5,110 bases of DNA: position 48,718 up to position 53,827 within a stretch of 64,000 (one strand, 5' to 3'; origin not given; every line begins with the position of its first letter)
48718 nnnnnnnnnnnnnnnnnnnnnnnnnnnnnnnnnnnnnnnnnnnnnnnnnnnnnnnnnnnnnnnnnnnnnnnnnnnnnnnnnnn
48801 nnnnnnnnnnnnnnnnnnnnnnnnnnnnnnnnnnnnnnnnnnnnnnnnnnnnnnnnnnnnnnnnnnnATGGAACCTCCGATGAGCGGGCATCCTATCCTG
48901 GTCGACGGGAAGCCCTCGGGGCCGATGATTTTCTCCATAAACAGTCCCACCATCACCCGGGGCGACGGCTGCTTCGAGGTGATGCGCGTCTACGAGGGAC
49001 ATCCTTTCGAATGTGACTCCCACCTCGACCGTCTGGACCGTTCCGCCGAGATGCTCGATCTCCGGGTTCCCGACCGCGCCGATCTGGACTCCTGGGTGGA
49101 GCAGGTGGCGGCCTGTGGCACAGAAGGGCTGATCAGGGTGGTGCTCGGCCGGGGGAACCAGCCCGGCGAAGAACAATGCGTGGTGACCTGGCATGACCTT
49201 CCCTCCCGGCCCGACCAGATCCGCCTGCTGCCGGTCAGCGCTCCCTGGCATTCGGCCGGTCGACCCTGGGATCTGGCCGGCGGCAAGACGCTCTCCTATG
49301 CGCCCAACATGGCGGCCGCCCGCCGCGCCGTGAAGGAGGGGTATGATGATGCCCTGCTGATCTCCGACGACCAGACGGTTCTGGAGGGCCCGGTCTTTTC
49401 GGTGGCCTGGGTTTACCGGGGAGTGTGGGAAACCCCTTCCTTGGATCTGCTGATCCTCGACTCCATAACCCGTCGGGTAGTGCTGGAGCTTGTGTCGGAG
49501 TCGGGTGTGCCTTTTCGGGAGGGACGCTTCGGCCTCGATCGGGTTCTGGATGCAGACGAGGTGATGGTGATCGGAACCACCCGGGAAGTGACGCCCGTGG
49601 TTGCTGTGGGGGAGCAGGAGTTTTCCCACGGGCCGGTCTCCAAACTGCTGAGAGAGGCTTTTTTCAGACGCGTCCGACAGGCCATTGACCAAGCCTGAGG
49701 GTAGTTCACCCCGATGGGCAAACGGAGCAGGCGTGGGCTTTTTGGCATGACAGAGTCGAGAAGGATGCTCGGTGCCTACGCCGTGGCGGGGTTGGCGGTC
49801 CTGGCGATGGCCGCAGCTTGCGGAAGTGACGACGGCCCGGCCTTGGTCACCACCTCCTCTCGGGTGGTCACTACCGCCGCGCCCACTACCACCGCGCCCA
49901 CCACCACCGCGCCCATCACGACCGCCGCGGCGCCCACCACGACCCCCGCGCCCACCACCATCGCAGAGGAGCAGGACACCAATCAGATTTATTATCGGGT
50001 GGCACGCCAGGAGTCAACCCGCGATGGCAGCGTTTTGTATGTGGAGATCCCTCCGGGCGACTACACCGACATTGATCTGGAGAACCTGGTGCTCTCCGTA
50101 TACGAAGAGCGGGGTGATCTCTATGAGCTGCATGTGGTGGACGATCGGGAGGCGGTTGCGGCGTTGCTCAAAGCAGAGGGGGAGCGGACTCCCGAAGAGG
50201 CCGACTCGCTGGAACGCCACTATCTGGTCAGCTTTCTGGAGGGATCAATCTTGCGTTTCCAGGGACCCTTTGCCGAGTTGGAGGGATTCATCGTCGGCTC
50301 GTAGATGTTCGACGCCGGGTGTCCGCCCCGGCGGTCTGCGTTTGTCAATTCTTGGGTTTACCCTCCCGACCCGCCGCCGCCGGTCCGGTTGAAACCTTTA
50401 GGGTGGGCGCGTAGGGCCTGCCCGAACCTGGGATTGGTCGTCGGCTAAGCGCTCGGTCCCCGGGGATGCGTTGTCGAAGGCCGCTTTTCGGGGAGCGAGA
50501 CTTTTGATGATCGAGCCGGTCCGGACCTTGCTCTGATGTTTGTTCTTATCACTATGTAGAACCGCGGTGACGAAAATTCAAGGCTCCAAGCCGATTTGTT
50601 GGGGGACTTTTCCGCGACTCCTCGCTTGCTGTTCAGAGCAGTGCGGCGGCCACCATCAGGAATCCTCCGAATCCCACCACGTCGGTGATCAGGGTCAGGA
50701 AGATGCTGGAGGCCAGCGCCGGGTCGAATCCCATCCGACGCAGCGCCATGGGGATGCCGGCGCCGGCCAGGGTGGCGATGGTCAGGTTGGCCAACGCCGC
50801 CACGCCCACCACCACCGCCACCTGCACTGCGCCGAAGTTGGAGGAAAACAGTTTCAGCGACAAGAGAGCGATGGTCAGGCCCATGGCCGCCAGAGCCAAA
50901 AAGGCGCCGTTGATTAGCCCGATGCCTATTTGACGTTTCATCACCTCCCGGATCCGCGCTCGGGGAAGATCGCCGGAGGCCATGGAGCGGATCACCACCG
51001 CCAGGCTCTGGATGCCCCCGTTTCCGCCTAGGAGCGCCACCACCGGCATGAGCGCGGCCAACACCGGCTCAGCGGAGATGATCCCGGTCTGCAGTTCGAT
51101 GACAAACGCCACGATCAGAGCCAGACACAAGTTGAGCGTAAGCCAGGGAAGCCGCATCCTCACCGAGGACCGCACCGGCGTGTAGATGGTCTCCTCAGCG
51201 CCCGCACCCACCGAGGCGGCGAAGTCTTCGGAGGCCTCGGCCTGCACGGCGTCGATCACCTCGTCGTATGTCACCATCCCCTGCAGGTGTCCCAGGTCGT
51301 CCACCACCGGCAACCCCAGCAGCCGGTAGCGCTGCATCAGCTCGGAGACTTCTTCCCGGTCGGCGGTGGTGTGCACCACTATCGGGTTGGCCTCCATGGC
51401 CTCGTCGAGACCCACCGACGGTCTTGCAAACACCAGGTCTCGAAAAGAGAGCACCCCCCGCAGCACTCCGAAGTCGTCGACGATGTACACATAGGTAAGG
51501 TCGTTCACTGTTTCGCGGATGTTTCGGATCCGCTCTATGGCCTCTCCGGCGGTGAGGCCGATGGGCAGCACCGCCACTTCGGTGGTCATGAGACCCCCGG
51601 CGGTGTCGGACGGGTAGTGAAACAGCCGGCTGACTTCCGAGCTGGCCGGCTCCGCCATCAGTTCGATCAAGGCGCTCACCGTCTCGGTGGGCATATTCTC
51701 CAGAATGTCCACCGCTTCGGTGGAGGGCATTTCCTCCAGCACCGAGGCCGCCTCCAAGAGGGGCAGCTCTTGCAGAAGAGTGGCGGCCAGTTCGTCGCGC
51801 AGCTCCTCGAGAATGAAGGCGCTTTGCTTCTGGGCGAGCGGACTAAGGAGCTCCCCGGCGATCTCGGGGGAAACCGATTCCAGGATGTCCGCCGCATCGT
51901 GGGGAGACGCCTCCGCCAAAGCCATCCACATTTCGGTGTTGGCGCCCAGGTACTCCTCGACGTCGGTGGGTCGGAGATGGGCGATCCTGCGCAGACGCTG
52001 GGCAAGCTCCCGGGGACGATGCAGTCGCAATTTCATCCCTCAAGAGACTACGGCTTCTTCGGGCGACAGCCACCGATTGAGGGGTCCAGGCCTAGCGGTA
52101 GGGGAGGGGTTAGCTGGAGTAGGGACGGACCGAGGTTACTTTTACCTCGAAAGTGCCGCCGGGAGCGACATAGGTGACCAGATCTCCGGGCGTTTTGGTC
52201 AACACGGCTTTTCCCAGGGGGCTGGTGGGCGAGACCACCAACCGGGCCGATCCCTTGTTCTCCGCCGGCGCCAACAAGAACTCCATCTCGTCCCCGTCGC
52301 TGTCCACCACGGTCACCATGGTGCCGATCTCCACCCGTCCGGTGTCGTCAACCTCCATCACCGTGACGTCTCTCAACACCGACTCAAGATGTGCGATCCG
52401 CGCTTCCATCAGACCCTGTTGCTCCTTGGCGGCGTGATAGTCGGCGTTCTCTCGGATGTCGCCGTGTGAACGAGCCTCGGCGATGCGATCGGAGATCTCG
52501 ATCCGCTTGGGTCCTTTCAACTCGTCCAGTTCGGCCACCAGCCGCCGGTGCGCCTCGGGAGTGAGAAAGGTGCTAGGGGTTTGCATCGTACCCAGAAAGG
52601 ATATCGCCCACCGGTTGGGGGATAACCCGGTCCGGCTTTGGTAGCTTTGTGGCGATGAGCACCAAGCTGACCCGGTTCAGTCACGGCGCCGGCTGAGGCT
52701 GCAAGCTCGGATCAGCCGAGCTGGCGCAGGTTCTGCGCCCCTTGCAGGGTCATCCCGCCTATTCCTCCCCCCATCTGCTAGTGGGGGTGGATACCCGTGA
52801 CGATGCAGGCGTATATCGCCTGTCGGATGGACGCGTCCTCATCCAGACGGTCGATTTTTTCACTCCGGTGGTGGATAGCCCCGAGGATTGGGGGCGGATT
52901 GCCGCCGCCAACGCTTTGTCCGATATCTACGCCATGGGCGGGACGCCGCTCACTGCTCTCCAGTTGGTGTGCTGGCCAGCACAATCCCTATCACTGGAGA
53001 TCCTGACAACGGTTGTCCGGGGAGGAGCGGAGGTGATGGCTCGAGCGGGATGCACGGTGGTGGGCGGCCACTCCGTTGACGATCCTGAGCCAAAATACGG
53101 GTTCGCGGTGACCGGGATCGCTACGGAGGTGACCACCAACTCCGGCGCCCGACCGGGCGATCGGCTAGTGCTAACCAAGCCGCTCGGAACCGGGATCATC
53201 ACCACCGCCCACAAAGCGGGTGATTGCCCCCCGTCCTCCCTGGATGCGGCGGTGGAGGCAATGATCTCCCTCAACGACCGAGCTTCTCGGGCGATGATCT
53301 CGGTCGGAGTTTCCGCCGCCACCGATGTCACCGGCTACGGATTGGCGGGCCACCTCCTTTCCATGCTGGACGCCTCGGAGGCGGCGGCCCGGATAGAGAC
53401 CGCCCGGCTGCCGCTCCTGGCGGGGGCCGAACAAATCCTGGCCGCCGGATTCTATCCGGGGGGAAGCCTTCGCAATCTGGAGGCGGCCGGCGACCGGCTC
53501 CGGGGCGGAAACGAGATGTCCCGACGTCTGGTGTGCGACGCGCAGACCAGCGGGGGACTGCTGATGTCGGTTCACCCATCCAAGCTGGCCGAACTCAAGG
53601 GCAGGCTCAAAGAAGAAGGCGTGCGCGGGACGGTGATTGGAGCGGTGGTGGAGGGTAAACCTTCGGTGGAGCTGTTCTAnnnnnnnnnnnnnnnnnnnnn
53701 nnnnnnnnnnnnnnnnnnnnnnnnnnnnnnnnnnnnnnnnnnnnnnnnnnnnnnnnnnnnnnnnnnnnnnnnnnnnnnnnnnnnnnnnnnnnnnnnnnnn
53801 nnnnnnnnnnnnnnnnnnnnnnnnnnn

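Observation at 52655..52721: selD is a selenoprotein: in-frame UGA at the catalytic position plus a downstream SECIS-like hairpin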

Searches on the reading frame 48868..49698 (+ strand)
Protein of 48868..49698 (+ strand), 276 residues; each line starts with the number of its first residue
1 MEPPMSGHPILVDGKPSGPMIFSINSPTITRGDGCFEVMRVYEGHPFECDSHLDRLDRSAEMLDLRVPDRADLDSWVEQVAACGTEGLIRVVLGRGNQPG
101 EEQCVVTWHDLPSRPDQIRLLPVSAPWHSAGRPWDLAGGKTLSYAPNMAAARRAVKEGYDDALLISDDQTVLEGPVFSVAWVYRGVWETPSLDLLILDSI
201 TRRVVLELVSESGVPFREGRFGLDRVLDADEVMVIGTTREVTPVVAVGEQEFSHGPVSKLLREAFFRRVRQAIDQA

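Call 14: search_protein_families(library=ncbifam, proteins=[window:48868-49698:+], max_evalue=0.00001)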
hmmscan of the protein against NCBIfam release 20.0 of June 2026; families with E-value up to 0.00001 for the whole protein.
window:48868-49698:+ (276 aa): 18 families
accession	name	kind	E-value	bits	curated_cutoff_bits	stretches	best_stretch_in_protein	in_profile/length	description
NF005888.0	PRK07849.1-3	equivalog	1e-41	142.9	273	1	20-249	27-271/298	aminodeoxychorismate lyase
NF005886.0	PRK07849.1-1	equivalog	5.1e-32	111.3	253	1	15-255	22-275/291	aminodeoxychorismate lyase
NF005209.0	PRK06680.1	subfamily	1.8e-29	102.5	320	2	134-271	143-283/286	D-amino-acid transaminase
NF006185.0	PRK08320.1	subfamily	4.3e-28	98.3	363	2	140-268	151-282/292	branched-chain amino acid aminotransferase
NF005887.0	PRK07849.1-2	equivalog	4.7e-28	98.3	278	1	27-257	26-275/291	aminodeoxychorismate lyase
TIGR03461.1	pabC_Proteo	equivalog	1.9e-27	96.1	176.85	1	24-263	12-261/262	aminodeoxychorismate lyase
TIGR01122.1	ilvE_I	equivalog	2.9e-27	95.6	245.55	1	143-273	154-288/298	branched-chain-amino-acid transaminase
TIGR01121.1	D_amino_aminoT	equivalog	5.5e-27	94.6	277.45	2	140-265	144-271/276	D-amino-acid transaminase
NF005146.0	PRK06606.1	equivalog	6.9e-27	94.2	279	1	143-272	163-295/307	branched-chain amino acid transaminase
NF004761.0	PRK06092.1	equivalog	8.6e-27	94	260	1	11-264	3-264/268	aminodeoxychorismate lyase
NF005800.0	PRK07650.1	equivalog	6e-25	88.1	308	1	143-270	148-277/290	aminodeoxychorismate lyase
NF005726.0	PRK07544.1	equivalog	1.2e-24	87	396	1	151-272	171-291/295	branched-chain amino acid aminotransferase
NF009066.0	PRK12400.1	equivalog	1.1e-18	67.7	538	1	138-271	149-284/290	D-amino-acid transaminase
NF009126.0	PRK12479.1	equivalog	4.7e-18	65.4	518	1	140-270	152-285/299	branched-chain-amino-acid transaminase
NF009896.0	PRK13356.1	equivalog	5.8e-17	61.7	262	1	144-267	158-281/287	branched-chain amino acid aminotransferase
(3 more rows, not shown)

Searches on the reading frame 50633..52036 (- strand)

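Call 14: search_protein_families(library=ncbifam, proteins=[window:50633-52036:-], max_evalue=0.00001)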
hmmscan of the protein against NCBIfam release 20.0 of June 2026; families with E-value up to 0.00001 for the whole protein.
window:50633-52036:- (467 aa): 3 families
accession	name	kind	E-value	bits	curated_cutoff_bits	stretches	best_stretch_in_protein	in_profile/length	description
TIGR00400.1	mgtE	equivalog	2.8e-83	280.2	232.75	1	39-467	26-447/450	magnesium transporter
NF038279.1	TF_CBS_SpxR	exception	6e-07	28.5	600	1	184-270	225-311/427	CBS-HotDog domain-containing transcription factor SpxR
TIGR01302.1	IMP_dehydrog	equivalog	1.4e-06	27.5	481.5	1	163-266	95-202/450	IMP dehydrogenase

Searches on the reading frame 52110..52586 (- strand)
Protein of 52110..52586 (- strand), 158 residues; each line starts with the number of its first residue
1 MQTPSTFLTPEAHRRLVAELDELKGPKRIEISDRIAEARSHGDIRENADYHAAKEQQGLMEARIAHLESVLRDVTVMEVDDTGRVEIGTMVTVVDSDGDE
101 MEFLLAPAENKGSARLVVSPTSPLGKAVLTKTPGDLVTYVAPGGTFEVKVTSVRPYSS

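Call 14: search_protein_families(library=ncbifam, proteins=[window:52110-52586:-], max_evalue=0.00001)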
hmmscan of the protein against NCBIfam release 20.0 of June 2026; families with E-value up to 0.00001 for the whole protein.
window:52110-52586:- (158 aa): 11 families
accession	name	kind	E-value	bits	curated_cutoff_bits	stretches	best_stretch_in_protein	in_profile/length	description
TIGR01462.1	greA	subfamily_domain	1.4e-38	132.4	139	1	8-153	2-150/151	transcription elongation factor GreA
NF001262.0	PRK00226.1-3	equivalog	3.5e-37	127.7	161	1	4-158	5-164/165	transcription elongation factor GreA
NF001263.0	PRK00226.1-4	equivalog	4.3e-35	121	145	1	5-154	6-158/160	transcription elongation factor GreA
NF001261.0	PRK00226.1-2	equivalog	4.1e-34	117.8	167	1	7-154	5-155/157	transcription elongation factor GreA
NF001264.0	PRK00226.1-5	equivalog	7.1e-32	110.4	180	1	8-154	6-156/158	transcription elongation factor GreA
NF001260.0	PRK00226.1-1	equivalog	2e-23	82.8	234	1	8-153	8-156/160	transcription elongation factor GreA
NF002506.1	PRK01885.1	equivalog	2.8e-22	79.1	188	1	6-154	3-153/156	transcription elongation factor GreB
TIGR01461.1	greB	equivalog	6e-19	68.3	171.05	1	6-153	3-152/156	transcription elongation factor GreB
NF011309.0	PRK14720.1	equivalog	6.1e-19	67.6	714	1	18-156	762-903/906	transcription elongation factor GreA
NF004548.0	PRK05892.1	equivalog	7.1e-18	65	126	1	4-155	4-156/158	nucleoside diphosphate kinase regulator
NF004969.0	PRK06330.1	equivalog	1.2e-12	47.4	697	1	8-140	569-703/718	transcript cleavage factor/unknown domain fusion protein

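Call 28: find_encoding_contigs(protein=window:52110-52586:-, flank=10000, max_places=6)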
Protein window:52110-52586:- (158 aa): no gene with exactly this product is on record in the collection.

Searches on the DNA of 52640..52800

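Call 16: search_rna_families(source=window, start=52640, end=52800, threshold=evalue, max_evalue=10, show_alignments=3)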
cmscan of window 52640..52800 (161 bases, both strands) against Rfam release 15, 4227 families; matches with E-value up to 10: 2.
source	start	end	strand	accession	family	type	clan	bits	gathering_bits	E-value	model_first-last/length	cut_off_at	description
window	52760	52791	-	RF02795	Pab91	Gene; snRNA; snoRNA; HACA-box;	-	13.9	71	3.8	1-57/57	no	Pab91 RNA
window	52720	52739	-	RF01861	TB9Cs1H1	Gene; snRNA; snoRNA; HACA-box;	-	11.3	55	10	1-63/63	no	Trypanosomatid snoRNA TB9Cs1H1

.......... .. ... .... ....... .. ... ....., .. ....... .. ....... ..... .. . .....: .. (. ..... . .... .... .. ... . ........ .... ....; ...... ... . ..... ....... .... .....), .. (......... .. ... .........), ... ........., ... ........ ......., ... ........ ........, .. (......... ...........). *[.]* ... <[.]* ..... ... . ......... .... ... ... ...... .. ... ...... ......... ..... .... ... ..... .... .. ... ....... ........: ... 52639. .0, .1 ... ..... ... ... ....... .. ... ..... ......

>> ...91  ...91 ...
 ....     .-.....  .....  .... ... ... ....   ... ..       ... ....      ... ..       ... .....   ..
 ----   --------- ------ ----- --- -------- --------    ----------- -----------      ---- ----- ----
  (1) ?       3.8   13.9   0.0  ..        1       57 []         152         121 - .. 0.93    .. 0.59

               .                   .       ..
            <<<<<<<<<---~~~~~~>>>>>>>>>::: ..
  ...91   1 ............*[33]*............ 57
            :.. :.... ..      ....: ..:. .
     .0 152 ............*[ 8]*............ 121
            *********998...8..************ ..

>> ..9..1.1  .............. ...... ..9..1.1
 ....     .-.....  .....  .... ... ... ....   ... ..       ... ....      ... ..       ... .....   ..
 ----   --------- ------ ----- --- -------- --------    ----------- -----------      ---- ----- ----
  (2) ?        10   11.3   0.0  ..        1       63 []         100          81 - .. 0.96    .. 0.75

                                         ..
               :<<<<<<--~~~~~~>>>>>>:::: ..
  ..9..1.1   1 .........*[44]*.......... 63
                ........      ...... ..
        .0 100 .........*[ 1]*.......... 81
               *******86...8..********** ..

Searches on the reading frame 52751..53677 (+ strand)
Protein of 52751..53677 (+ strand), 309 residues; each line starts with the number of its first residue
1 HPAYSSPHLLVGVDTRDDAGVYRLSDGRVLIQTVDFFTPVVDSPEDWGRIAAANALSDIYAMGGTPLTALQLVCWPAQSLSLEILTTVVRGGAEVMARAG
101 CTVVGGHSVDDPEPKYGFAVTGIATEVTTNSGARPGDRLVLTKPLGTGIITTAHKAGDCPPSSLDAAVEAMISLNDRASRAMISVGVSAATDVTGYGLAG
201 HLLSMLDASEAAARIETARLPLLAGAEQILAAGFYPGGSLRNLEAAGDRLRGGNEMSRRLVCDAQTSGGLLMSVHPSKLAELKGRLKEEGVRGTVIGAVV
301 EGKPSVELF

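Call 29: find_related_loci(query=window:52751-53677:+, collection=metagenome_contigs, flank=3000)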
Query seq(309 aa) (309 aa) in metagenome_contigs; peptide patterns used: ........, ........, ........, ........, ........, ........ (x = any residue, [..] = any of these).
600 stretches matched a pattern (row limit reached: there are more); 555 encode a relative of the query (tblastn E <= 1e-3); the best 80 are kept; 80 distinct loci.
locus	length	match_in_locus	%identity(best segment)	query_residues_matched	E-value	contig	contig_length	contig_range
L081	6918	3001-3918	55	1-301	1e-105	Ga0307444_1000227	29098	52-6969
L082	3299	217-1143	56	1-304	4e-105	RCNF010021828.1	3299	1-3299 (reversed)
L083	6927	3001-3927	54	2-304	7e-93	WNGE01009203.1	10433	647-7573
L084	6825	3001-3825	51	1-274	2e-92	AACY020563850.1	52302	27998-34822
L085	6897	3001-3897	55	2-297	3e-92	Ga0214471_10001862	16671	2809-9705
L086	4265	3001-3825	51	1-274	3e-92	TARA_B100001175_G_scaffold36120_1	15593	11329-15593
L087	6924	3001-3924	53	2-303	1e-91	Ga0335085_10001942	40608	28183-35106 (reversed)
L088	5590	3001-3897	56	9-302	2e-89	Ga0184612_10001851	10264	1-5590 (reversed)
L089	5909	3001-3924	53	2-303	1e-89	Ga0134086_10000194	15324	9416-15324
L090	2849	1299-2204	52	2-300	3e-91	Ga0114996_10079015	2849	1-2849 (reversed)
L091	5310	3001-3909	52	2-299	1e-88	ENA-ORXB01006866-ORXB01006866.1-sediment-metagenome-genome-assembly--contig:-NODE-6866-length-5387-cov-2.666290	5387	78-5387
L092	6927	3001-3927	49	2-303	5e-88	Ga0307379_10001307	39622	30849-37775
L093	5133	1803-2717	51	2-303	4e-88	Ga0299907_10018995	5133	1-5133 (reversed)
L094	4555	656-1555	46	1-299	8e-88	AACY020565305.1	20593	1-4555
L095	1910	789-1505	62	5-241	4e-92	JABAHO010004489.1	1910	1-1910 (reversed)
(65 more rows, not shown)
